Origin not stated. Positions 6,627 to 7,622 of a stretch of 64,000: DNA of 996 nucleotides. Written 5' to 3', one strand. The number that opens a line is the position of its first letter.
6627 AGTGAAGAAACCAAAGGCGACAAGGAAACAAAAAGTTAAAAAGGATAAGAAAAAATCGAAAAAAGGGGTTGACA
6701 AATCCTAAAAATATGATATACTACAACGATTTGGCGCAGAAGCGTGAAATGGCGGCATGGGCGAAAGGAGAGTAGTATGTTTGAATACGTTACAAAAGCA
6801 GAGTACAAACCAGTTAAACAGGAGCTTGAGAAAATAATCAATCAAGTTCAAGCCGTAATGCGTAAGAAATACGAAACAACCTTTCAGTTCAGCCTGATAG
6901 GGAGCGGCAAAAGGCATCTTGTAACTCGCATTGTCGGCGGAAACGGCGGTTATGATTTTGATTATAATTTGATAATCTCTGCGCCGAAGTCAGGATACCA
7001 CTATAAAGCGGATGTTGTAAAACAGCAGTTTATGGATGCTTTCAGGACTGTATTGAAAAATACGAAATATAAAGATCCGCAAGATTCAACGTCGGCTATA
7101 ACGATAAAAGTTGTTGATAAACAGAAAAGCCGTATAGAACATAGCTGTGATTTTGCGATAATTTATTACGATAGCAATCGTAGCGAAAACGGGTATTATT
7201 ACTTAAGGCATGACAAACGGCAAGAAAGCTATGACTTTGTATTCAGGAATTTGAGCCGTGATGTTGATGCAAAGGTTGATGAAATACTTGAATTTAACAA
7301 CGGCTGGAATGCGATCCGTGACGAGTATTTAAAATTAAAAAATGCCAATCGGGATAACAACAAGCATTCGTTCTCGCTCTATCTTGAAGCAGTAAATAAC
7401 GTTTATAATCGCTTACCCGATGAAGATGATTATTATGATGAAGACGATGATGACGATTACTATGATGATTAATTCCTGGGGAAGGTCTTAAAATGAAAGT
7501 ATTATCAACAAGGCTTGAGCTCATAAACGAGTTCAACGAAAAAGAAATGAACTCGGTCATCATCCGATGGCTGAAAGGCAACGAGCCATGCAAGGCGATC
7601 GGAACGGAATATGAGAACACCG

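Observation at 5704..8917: Three-gene cargo cassette (membrane-anchored protein, minimal Pol-beta nucleotidyltransferase, 460-aa coiled-coil protein): candidate undescribed defence system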

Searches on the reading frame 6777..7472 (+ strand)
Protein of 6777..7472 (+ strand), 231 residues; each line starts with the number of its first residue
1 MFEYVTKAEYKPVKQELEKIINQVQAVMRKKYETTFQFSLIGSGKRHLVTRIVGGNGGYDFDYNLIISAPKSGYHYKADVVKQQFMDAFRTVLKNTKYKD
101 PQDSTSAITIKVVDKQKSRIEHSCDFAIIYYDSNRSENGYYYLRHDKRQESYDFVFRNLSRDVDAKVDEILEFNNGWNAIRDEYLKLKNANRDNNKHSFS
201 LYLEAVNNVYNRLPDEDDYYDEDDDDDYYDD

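Call 3: search_protein_families(library=pfam, proteins=[window:6777-7472:+], max_evalue=1)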
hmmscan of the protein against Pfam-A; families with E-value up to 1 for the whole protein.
window:6777-7472:+ (231 aa): 2 families
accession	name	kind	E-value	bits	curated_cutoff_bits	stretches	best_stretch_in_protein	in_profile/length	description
PF23799.1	DUF7175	-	0.0054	17.6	27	1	6-46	40-83/103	Domain of unknown function (DUF7175)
PF23634.1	PH_CERLI1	-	0.0075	16.5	27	1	127-176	54-103/111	CERLI1-like PH domain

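Call 4: search_protein_families(library=padloc, proteins=[window:6777-7472:+], max_evalue=1)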
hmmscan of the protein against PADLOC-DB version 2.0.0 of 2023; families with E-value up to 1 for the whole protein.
window:6777-7472:+ (231 aa): 0 families

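Call 5: search_protein_families(library=ncbifam, proteins=[window:6777-7472:+], max_evalue=1)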
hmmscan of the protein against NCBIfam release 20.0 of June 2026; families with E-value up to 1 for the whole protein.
window:6777-7472:+ (231 aa): 2 families
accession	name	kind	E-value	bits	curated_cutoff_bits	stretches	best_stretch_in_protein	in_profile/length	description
NF010682.0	PRK14082.1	equivalog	0.076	12.8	86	0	83-118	16-51/71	hypothetical protein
NF041489.1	sigO_reg_RsoA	equivalog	0.17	12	100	0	84-116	23-55/77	sigma-O factor regulator RsoA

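Call 6: search_protein_families(library=phrogs, proteins=[window:6777-7472:+], max_evalue=1)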
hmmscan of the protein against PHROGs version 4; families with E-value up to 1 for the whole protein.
window:6777-7472:+ (231 aa): 2 families
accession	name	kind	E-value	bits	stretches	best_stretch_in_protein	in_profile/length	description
phrog_14363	-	unknown function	0.042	14.5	0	181-211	90-121/172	-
phrog_1707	-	unknown function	0.4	12.1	1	4-34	4-34/72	-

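Call 7: find_homologous_proteins(query=window:6777-7472:+)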
Query window:6777-7472:+ (231 aa): 424 proteins with E <= 0.001 among 826 candidates; the best 120 are listed.
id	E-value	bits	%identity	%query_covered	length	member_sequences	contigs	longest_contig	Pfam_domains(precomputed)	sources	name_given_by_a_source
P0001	9.4e-146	502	99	100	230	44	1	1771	-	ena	-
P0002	3.6e-140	483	95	100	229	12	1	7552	-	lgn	-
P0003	1.2e-136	472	92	94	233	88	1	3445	-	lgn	-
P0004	3.8e-123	428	84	93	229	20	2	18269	-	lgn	-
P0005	4.6e-116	405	82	93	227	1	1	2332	-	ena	-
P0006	1.2e-110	387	78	93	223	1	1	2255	-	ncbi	-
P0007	2.5e-108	379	77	92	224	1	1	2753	-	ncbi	-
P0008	3.9e-108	379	76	93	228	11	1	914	-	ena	-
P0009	4.4e-107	375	91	79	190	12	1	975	-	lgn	-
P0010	3.6e-102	359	73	92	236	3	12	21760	-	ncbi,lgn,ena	-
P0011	5.6e-99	349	71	92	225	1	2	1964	-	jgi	jgi:hypothetical protein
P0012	1.7e-98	347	71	93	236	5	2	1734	-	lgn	-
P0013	1.2e-97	344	69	93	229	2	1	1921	-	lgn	-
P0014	2.8e-97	343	65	99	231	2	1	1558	-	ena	-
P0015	2.9e-97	343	69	94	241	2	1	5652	-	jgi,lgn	jgi:hypothetical protein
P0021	5.6e-92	326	69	92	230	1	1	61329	-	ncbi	-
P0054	6.2e-83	296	62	92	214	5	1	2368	-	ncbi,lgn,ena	-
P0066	1.6e-82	295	63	92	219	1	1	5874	-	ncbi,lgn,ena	-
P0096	3.1e-81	291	61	95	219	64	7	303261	-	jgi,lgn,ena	-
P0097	3.5e-81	290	61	94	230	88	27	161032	-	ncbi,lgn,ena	-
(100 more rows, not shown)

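Call 8: search_solved_structures(query=window:6777-7472:+, max_evalue=10)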
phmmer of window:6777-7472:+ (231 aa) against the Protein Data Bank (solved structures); distinct sequences matched with E-value up to 10: 4.
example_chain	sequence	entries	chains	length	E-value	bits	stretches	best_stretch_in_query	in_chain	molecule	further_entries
7jwb_D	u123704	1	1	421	0.009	19.3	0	69-100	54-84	autonomous human heavy chain variable domain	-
8g22_A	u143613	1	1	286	0.2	14.9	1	109-168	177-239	dTDP-4-dehydrorhamnose reductase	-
8dsp_C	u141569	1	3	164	1.3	12.2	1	72-177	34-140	Tail fiber protein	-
8e4g_O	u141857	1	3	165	1.4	12.1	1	72-177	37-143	Tail fiber protein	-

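Call 12: find_encoding_contigs(protein=P0096, flank=8000, max_places=4)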
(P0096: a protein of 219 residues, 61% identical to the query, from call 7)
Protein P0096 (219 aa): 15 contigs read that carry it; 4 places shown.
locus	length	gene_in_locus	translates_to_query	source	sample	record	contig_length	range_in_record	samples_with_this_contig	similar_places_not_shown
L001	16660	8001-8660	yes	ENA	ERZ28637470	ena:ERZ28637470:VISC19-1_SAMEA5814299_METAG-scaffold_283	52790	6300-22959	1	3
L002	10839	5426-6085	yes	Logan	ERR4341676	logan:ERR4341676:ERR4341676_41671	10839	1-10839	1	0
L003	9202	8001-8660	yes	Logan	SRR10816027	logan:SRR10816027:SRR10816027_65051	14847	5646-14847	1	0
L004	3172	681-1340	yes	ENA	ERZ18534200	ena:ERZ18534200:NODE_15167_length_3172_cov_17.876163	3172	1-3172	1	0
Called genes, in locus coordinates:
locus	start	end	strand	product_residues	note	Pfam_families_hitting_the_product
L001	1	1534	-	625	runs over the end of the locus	PF07902:Gp58, PF19220:Rod_CreS (faint)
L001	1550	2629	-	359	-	-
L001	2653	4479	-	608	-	PF06605:Prophage_tail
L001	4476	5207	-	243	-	PF05709:Sipho_tail (weak)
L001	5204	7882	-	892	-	-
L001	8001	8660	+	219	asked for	-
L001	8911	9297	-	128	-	-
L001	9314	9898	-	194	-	-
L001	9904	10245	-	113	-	-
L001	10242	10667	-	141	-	PF04883:HK97-gp10_like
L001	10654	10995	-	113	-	PF05521:Phage_HCP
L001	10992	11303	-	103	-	PF05135:Phage_connect_1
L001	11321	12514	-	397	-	PF05065:Phage_capsid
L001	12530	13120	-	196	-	PF00574:CLP_protease, PF01972:SDH_protease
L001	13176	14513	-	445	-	PF04860:Phage_portal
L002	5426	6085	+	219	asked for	-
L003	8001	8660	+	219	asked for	-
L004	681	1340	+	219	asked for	-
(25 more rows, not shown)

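Call 13: find_encoding_contigs(protein=P0097, flank=8000, max_places=5)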
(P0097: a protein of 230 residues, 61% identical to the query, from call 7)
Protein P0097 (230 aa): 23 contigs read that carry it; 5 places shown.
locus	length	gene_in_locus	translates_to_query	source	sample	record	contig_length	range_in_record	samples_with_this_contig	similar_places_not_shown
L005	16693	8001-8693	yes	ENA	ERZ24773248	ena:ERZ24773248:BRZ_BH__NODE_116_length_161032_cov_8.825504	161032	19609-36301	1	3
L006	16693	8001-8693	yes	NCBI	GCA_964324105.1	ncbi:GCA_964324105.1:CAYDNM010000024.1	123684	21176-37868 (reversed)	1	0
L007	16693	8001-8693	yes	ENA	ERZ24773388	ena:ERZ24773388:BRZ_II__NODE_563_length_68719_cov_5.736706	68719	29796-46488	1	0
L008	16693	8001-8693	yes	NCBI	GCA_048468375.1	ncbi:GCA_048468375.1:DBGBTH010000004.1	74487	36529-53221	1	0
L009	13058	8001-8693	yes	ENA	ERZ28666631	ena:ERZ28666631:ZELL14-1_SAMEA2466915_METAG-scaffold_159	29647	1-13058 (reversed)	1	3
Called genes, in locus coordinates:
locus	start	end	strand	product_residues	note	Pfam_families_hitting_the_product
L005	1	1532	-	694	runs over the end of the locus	-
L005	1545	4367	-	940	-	PF10593:Z1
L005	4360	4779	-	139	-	PF03852:Vsr, PF04480:DUF559 (faint)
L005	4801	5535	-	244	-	PF13391:HNH_2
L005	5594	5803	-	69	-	PF13443:HTH_26, PF01381:HTH_3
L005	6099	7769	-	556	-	PF07992:Pyr_redox_2, PF13738:Pyr_redox_3, PF00070:Pyr_redox, PF02852:Pyr_redox_dim, PF00581:Rhodanese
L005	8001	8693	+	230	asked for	-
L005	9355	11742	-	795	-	PF23623:GBD_IRG7_N (faint), PF11797:WxLIP_HBD (faint), PF05257:CHAP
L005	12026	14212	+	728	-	PF00535:Glycos_transf_2, PF10111:Glyco_tranf_2_2, PF13641:Glyco_tranf_2_3, PF00535:Glycos_transf_2, PF10111:Glyco_tranf_2_2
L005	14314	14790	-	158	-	PF08281:Sigma70_r4_2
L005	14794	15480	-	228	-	-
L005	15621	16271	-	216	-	PF00702:Hydrolase, PF13419:HAD_2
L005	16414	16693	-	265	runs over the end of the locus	-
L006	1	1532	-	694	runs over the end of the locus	-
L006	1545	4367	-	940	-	PF10593:Z1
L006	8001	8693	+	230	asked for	-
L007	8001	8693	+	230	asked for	-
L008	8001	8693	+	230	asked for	-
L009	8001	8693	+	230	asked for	-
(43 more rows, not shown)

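Call 14: find_encoding_contigs(protein=P0004, flank=8000, max_places=4)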
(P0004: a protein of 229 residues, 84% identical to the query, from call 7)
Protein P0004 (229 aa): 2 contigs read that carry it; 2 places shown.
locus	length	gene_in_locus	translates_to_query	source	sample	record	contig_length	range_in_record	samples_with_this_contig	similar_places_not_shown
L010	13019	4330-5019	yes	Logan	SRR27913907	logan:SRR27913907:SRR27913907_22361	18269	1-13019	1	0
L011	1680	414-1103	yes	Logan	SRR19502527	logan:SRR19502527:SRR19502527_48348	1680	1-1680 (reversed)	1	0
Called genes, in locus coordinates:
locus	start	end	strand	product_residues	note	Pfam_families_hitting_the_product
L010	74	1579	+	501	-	PF00239:Resolvase, PF07508:Recombinase, PF13408:Zn_ribbon_recom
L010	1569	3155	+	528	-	PF00239:Resolvase, PF07508:Recombinase, PF13408:Zn_ribbon_recom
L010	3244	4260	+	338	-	-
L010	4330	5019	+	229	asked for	-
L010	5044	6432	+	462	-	-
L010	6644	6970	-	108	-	PF13443:HTH_26 (weak)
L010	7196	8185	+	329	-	PF13481:AAA_25, PF06745:ATPase (faint)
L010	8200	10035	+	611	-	PF00239:Resolvase, PF07508:Recombinase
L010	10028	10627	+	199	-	-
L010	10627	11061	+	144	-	-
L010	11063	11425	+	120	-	-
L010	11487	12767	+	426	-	-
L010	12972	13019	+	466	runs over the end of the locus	PF16289:PIN_12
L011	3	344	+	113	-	?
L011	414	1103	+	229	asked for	-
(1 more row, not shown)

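Call 15: find_encoding_contigs(protein=P0021, flank=8000, max_places=4)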
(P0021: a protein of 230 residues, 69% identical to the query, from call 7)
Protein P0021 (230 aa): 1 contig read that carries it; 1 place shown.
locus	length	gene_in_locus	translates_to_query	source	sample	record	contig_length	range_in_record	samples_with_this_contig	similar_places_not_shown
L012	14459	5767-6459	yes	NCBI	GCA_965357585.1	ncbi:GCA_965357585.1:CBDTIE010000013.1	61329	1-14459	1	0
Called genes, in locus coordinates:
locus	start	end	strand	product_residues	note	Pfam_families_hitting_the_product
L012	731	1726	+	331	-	PF13481:AAA_25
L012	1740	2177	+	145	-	-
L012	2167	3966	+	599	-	PF00239:Resolvase, PF07508:Recombinase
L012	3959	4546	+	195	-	-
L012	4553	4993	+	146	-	-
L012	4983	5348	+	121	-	-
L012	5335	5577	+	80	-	PF01381:HTH_3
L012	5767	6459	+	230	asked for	-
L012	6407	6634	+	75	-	-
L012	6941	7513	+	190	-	PF02620:YceD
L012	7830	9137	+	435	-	PF17820:PDZ_6, PF19238:Radical_SAM_2, PF04459:DUF512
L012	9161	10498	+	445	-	PF00009:GTP_EFTU, PF01926:MMR_HSR1, PF02421:FeoB_N, PF00009:GTP_EFTU, PF01926:MMR_HSR1, PF02421:FeoB_N, PF00350:Dynamin_N (weak), PF14714:KH_dom-like, +3 more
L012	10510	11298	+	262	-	PF02660:G3P_acyltransf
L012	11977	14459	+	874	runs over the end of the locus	PF00133:tRNA-synt_1, PF01406:tRNA-synt_1e (faint), PF09334:tRNA-synt_1g, PF13603:tRNA-synt_1_2, PF09334:tRNA-synt_1g, PF08264:Anticodon_1, PF10458:Val_tRNA-synt_C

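Call 16: predict_structure(alignment_id=A1)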
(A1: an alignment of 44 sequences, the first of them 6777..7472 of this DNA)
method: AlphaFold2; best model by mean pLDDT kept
length: 231 residues; sequences in the alignment: 44
mean_pLDDT: 80.1   pTM: 0.69
mean pLDDT of the five models: 80.1, 78.2, 77.3, 76.5, 75.7
residues with pLDDT >= 90: 66; 70-90: 120; 50-70: 29; < 50: 16
segments of 3 or more residues with pLDDT < 50: 217-231
pLDDT, mean of each block of 10 residues (from residue 1): 79 92 97 91 63 69 89 91 97 92 84 82 89 71 87 81 76 83 84 70 82 59 38 38
secondary structure, 60 per line:
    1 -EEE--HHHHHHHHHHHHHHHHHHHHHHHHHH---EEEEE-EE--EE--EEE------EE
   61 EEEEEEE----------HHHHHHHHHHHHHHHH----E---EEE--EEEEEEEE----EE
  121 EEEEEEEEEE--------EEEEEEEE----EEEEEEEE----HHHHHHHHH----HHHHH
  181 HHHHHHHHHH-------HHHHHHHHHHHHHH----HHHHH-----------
elements in order: E2-4 H7-32 E36-40 E50-52 E59-67 H78-93 E102-104 E107-114 E119-130 E139-146 E151-158 H163-171 H176-190 H198-211 H216-220

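Call 17: find_related_loci(query=A1, collection=genome_contigs, flank=8000)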
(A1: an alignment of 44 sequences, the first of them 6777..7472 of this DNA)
Query A1 (231 aa) in genome_contigs; peptide patterns used: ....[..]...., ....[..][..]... (x = any residue, [..] = any of these).
140 stretches matched a pattern; 102 encode a relative of the query (tblastn E <= 1e-3); the best 80 are kept; 80 distinct loci.
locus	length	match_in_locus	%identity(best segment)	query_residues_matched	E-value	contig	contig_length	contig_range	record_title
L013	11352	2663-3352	100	1-231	8e-153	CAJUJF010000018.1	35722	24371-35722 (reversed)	MAG TPA_asm: uncultured Christensenellaceae bacterium isolate MGBC152639 genome assembly, contig: MGBC152639.18, whole g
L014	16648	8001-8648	92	1-216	2e-135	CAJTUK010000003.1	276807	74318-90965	MAG TPA_asm: uncultured Christensenella sp. isolate MGBC114492 genome assembly, contig: MGBC114492.3, whole genome shotg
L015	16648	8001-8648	91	1-216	2e-133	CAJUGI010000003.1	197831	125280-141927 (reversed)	MAG TPA_asm: uncultured Christensenella sp. isolate MGBC134176 genome assembly, contig: MGBC134176.3, whole genome shotg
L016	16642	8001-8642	77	1-214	3e-110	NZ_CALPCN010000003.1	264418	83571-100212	Pumilibacter muris strain CLA-AA-M08 NODE_3_length_264418_cov_367.729160, whole genome shotgun sequence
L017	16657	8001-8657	68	1-218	1e-99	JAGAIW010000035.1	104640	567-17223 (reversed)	MAG: Clostridia bacterium isolate RGIG8483 Water_deer_Cecum-1__c74259, whole genome shotgun sequence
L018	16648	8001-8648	63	1-216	3e-92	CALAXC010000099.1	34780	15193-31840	MAG TPA_asm: uncultured Clostridia bacterium isolate SRR6425821_bin.111_CONCOCT_v1.1_MAG genome assembly, contig: ERZ176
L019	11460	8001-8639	64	1-213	3e-91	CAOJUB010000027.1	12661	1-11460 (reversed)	MAG TPA_asm: uncultured Clostridia bacterium isolate SRR15730554_bin.7_metawrap_v1.3_MAG genome assembly, contig: NODE.4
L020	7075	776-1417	64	1-214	7e-91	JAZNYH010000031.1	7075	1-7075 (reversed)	MAG: Eubacteriales bacterium isolate T1900044777_TS20190243.MAGScoT_cleanbin_000019 SGB_2495_k141_100703, whole genome s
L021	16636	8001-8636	65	1-213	1e-90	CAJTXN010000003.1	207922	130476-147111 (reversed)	MAG TPA_asm: uncultured Lachnospiraceae bacterium isolate MGBC121271 genome assembly, contig: MGBC121271.3, whole genome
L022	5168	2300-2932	65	2-213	2e-89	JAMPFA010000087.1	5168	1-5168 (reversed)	MAG: Roseburia sp. isolate NALB_7861_20 Scaffold_#87__SCF_087___5168_bp, whole genome shotgun sequence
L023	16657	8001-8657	62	1-219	3e-89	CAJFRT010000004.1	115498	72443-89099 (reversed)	Candidatus Gallimonas merdae isolate Chicken_18_mag_43 genome assembly, contig: MAGpy_11413_18_idba_bin_43_fascaffold_11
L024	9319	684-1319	63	1-213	6e-89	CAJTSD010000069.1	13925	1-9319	MAG TPA_asm: uncultured Lachnospiraceae bacterium isolate MGBC110218 genome assembly, contig: MGBC110218.69, whole genom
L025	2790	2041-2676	63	1-213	9e-91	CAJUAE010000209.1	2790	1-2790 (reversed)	MAG TPA_asm: uncultured Lachnospiraceae bacterium isolate MGBC120144 genome assembly, contig: MGBC120144.209, whole geno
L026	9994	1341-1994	62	1-218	3e-88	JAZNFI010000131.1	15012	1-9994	MAG: Candidatus Flemingiibacterium sp. isolate T1900044714_TS20190180.MAGScoT_cleanbin_000063 SGB_1862_k141_1790790, who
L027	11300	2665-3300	64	1-213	4e-88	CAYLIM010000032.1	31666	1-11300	MAG TPA_asm: uncultured Acetatifactor sp. isolate SRP199465_co2_414 genome assembly, contig: NODE_3483_length_31666_cov_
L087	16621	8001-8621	43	1-211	3e-46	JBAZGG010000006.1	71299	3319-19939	MAG: Bacilli bacterium isolate SO_2017_LW3_39 NODE_740_length_71299_cov_1.588377_LW162_2017, whole genome shotgun sequen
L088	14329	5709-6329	44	2-212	5e-46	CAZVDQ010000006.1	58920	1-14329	MAG TPA_asm: uncultured Mariniplasma sp. isolate binchicken_co181_473 genome assembly, contig: NODE_537_length_58920_cov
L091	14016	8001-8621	43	2-212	2e-45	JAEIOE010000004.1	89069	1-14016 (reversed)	MAG: Mycoplasmatota bacterium isolate MAG22 NODE_260_length_89069_cov_75.103324, whole genome shotgun sequence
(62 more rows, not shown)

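Call 20: fold_search(model_id=the predicted structure, library=pdb)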
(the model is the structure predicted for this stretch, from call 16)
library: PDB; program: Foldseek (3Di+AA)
matches with E <= 10: 588; with E <= 0.001: 36
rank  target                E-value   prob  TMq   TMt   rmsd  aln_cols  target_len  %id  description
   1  7ljo                  1.9e-06  1.00  0.56  0.47   4.7       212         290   14  Structure of the Bacteroides fragilis CD-NTase CdnB in complex with ADP (released 2021-06-02)
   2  8ysg                  9.1e-06  1.00  0.51  0.39   5.4       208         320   15  Crystal structure of the Deinococcus wulumuqiensis CD-NTase DwCdnB in complex with GTP (released 2025-01-29)
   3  6p80                  9.7e-06  1.00  0.44  0.35   7.5       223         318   13  Structure of E. coli MS115-1 CdnC + ATP (released 2019-12-25)
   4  7x4a                  1.1e-05  1.00  0.44  0.36   7.3       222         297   15  Native CD-NTase ClCdnE (released 2023-03-08)
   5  6e0n                  1.4e-05  1.00  0.45  0.40   6.8       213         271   15  Structure of Elizabethkingia meningoseptica CdnE cyclic dinucleotide synthase with GTP and Apcpp (released 2019-02-20)
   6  6e0m                  2.0e-05  1.00  0.46  0.41   6.7       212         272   15  Structure of Elizabethkingia meningoseptica CdnE cyclic dinucleotide synthase (released 2019-02-20)
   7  6e0o_A                2.7e-05  1.00  0.44  0.39   6.9       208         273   15  Structure of Elizabethkingia meningoseptica CdnE cyclic dinucleotide synthase with pppA[3'-5']pA (released 2019-02-20)
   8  6p8v_G                4.8e-05  1.00  0.44  0.35   6.8       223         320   14  Structure of E. coli MS115-1 HORMA:CdnC:Trip13 complex (released 2019-12-25)
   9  6e0k                  7.4e-05  1.00  0.41  0.34   8.8       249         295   15  Structure of Rhodothermus marinus CdnE c-UMP-AMP synthase (released 2019-02-20)
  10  4ty0_B                9.9e-05  1.00  0.54  0.38   6.3       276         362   12  Crystal structure of Vibrio cholerae DncV cyclic AMP-GMP synthase in complex with linear intermediate 5' pppA(3',5')pG (released 2014-08-13)
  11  7ljn_D                1.1e-04  1.00  0.46  0.33   4.6       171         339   13  Structure of the Bradyrhizobium diazoefficiens CD-NTase CdnG in complex with GTP (released 2021-06-02)
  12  7fu4                  1.3e-04  1.00  0.39  0.28  13.1       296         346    9  Crystal Structure of human cyclic GMP-AMP synthase in complex with 2-[(2-fluoro-4-phenylphenyl)methylamino]-5-propyl-4H- (released 2024-02-21)
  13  7x4t_A                1.3e-04  1.00  0.37  0.31   9.9       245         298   11  LpCdnE UMPNPP Mg complex (released 2023-03-08)
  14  8yjy_A                1.4e-04  1.00  0.44  0.30  12.2       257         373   12  Cryo-EM Structure of CdnG-E2 complex from Serratia marcescens (released 2024-05-01)
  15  7x4q_B                1.6e-04  0.99  0.34  0.30  10.4       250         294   12  LpCdnE UTP Mg complex (released 2023-03-08)
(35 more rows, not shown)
